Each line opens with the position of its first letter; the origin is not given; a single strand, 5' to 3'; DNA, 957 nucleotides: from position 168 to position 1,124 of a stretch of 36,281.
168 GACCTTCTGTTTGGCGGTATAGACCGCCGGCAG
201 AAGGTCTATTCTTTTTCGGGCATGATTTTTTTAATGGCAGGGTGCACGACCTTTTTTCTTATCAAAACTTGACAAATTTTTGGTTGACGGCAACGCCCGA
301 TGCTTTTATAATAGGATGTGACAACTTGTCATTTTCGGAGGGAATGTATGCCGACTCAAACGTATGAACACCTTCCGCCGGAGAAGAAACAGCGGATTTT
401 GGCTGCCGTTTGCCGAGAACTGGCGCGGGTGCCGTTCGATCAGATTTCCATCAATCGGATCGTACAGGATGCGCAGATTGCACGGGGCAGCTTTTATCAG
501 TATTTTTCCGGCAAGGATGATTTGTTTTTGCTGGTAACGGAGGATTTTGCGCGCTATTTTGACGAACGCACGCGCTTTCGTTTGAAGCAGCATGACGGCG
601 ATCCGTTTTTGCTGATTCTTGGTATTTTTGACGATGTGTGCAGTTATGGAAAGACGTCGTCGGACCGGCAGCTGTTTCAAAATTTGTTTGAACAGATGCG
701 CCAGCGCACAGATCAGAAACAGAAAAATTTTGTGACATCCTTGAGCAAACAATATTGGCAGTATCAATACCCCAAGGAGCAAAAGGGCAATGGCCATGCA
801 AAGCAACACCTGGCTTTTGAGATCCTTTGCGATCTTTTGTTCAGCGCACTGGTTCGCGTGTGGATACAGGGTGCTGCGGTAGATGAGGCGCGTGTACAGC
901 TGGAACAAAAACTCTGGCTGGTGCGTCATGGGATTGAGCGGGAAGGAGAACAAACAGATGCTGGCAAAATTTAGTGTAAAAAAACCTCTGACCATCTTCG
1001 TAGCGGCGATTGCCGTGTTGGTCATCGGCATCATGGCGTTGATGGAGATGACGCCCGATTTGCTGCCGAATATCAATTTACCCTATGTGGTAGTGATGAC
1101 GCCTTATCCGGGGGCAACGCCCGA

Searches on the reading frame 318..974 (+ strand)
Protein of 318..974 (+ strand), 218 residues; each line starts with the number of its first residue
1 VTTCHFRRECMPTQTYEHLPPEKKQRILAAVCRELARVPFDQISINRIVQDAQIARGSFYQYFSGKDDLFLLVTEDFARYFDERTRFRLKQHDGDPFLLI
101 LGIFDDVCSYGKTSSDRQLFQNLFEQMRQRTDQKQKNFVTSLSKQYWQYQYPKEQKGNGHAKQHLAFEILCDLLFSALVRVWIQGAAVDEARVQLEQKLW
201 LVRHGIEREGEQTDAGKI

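Call 24: search_protein_families(library=pfam, proteins=[window:318-974:+], max_evalue=0.01)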
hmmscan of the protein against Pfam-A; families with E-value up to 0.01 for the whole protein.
window:318-974:+ (218 aa): 2 families
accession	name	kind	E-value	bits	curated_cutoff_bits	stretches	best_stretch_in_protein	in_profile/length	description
PF00440.29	TetR_N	-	1.2e-09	38.3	24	1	27-71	1-45/47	Bacterial regulatory proteins, tetR family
PF17924.6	TetR_C_19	-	0.00029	21.6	26.8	1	102-206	8-117/117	Tetracyclin repressor-like, C-terminal domain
